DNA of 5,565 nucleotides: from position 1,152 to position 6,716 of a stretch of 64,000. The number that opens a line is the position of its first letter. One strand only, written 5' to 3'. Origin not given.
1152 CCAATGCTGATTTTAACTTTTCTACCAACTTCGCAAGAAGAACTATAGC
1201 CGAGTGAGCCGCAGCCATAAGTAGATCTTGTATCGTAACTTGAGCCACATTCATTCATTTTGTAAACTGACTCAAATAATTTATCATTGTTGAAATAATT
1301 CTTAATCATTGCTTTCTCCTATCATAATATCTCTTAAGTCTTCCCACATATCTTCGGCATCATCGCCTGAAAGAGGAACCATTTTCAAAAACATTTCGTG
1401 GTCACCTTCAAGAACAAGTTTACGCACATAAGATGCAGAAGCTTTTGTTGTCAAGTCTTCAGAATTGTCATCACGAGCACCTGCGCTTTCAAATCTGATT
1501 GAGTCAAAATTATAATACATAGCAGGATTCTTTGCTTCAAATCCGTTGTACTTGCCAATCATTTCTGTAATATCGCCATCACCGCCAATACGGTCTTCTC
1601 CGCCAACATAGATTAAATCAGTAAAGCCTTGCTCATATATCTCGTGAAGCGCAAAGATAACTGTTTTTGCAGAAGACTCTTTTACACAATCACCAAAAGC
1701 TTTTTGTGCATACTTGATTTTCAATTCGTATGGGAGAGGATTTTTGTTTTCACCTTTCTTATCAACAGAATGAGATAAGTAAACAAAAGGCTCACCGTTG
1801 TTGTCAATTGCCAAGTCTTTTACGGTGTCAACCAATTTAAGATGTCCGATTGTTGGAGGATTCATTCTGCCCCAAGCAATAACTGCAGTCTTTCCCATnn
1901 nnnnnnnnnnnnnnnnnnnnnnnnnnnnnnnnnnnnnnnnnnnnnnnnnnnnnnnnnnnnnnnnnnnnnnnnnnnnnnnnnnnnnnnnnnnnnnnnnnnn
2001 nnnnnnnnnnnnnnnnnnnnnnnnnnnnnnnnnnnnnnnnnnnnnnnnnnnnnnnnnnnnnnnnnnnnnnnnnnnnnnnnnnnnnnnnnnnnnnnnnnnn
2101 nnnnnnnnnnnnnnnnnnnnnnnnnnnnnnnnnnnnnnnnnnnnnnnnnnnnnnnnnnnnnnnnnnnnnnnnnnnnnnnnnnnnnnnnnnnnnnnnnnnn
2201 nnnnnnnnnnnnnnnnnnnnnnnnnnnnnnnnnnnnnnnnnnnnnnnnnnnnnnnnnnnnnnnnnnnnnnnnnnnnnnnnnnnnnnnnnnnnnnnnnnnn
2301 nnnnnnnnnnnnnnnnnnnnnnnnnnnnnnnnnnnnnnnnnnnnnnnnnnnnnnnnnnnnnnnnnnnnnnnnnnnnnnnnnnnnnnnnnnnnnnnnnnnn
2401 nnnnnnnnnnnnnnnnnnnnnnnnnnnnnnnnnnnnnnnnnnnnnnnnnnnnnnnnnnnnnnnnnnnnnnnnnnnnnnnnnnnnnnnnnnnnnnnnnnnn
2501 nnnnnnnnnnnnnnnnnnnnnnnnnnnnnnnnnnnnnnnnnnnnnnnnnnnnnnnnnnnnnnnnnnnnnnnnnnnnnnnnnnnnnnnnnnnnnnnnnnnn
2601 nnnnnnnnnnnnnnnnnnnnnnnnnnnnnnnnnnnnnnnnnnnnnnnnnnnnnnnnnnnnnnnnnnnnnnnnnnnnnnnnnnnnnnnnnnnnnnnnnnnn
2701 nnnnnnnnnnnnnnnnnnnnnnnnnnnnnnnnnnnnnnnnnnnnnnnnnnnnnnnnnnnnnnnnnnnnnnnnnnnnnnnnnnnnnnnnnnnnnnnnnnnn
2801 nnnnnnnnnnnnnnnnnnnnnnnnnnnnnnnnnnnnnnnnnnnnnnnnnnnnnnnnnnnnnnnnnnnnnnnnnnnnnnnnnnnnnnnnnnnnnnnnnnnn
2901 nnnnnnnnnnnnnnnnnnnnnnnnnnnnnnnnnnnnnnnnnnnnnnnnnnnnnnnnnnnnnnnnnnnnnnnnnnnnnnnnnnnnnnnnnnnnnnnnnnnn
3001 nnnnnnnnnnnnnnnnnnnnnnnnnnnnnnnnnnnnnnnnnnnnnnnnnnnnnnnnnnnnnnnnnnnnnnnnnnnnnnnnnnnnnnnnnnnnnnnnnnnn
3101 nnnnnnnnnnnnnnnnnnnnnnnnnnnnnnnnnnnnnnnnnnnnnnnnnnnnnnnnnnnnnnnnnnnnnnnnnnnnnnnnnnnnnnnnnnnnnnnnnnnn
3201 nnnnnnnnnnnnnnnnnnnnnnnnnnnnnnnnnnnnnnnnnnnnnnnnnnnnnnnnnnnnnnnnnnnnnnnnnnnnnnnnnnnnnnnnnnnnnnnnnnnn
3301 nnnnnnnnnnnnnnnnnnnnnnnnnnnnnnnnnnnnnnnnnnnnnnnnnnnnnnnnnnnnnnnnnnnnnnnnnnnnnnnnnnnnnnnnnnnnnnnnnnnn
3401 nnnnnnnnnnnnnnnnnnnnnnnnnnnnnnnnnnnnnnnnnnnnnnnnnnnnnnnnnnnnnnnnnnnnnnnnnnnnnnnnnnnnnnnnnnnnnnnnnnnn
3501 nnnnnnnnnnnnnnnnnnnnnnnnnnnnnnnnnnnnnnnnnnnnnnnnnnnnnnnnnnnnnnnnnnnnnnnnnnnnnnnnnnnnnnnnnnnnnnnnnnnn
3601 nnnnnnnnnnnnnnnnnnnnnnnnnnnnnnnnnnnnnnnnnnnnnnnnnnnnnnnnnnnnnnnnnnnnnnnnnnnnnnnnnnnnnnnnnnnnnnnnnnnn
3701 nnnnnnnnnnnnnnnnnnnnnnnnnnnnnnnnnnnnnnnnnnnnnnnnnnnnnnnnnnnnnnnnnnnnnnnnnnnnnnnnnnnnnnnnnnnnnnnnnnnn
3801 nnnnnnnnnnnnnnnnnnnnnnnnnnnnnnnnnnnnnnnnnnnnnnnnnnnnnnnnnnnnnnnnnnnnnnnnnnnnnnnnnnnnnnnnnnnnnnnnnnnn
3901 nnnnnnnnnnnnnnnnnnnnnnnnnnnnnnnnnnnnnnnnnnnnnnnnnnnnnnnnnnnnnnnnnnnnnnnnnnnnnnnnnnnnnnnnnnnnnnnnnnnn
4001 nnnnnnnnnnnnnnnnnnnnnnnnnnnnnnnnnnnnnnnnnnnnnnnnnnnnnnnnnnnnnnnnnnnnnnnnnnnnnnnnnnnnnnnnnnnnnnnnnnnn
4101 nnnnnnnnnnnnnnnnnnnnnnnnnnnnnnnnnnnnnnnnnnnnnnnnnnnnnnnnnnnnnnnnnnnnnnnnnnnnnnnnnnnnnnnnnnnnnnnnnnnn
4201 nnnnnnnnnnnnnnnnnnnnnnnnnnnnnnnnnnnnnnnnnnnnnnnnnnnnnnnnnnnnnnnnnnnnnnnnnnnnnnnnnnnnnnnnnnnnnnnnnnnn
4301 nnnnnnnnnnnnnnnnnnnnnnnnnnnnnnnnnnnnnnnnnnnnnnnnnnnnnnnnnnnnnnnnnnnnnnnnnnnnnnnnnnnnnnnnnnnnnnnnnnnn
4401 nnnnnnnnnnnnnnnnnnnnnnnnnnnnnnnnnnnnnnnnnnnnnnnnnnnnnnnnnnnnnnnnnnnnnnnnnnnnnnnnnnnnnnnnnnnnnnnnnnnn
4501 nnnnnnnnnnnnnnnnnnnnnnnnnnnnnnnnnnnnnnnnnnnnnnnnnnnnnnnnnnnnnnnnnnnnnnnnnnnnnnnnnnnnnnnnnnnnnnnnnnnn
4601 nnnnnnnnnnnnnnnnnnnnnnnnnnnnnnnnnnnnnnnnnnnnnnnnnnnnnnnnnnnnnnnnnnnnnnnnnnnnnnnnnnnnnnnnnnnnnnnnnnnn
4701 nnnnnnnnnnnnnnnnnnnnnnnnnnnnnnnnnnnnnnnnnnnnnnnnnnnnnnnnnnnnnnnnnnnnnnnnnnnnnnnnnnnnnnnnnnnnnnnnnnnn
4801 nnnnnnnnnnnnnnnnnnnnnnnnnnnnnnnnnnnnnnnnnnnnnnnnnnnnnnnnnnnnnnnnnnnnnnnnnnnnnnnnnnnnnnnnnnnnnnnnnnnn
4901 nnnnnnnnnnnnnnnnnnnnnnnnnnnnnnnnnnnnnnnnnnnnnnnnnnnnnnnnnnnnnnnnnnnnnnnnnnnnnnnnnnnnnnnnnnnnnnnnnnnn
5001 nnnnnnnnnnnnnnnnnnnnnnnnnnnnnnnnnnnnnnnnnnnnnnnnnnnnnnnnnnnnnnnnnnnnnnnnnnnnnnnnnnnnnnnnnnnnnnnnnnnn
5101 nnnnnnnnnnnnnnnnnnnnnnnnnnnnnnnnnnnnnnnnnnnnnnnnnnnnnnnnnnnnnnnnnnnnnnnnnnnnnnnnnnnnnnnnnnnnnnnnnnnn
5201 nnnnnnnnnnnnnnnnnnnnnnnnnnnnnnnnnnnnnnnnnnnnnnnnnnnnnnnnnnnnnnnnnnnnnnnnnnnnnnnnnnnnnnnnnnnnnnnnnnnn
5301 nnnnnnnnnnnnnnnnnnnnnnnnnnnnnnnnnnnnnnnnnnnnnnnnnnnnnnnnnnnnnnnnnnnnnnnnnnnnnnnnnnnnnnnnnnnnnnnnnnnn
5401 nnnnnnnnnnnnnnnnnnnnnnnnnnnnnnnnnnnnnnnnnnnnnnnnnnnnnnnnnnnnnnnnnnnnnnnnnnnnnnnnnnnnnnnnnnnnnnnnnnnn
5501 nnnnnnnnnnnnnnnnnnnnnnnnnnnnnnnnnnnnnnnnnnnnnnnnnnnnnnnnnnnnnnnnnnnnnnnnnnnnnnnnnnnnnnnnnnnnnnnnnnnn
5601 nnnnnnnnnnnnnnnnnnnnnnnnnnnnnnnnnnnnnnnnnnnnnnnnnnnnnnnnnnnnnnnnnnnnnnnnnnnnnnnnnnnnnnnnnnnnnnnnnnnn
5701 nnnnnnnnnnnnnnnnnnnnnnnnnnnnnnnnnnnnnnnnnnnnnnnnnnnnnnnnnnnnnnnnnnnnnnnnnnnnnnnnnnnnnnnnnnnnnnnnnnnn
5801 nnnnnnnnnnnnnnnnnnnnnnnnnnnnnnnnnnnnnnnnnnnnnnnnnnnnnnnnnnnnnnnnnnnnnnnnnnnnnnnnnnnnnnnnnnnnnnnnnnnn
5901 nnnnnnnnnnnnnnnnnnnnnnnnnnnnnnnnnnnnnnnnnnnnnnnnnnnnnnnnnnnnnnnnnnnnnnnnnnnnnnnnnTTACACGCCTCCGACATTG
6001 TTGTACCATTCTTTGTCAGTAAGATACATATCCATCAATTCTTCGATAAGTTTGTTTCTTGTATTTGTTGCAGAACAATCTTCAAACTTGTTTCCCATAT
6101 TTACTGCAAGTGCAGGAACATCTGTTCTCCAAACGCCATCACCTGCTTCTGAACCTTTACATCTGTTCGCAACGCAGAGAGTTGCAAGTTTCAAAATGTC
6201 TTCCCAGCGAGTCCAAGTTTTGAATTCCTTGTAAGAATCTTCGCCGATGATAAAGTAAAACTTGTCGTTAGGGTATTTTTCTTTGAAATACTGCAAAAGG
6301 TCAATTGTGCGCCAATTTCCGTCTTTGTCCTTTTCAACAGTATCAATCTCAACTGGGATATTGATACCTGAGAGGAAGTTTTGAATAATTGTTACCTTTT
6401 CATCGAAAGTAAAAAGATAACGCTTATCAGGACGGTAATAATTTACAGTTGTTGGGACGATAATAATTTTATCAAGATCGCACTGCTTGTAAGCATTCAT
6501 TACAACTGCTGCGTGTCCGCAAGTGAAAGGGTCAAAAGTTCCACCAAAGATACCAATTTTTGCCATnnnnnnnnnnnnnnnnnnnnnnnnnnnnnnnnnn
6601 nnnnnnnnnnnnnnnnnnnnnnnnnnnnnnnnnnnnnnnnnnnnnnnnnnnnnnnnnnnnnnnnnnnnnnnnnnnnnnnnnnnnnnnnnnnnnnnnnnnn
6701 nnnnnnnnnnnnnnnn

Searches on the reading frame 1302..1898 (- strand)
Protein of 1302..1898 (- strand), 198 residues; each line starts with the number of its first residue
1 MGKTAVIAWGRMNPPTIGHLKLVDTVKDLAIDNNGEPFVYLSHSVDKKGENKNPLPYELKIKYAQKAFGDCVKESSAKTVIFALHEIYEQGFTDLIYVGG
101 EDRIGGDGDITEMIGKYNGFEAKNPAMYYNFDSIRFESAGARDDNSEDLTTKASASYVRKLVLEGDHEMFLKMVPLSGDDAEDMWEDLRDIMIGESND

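Call 90: search_protein_families(library=pfam, proteins=[window:1302-1898:-], max_evalue=0.001)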
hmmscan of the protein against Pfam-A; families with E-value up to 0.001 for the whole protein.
window:1302-1898:- (198 aa): 1 family
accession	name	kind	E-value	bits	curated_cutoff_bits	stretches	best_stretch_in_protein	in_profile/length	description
PF01467.32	CTP_transf_like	-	0.00065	20.4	21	0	7-74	1-62/133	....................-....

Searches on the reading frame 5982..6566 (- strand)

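Call 90: search_protein_families(library=pfam, proteins=[window:5982-6566:-], max_evalue=0.001)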
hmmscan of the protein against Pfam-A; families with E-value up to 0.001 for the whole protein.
window:5982-6566:- (194 aa): 1 family
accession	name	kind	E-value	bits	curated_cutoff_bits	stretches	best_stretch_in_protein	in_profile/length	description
PF01467.32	CTP_transf_like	-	2.5e-17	63.8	21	1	6-153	1-114/133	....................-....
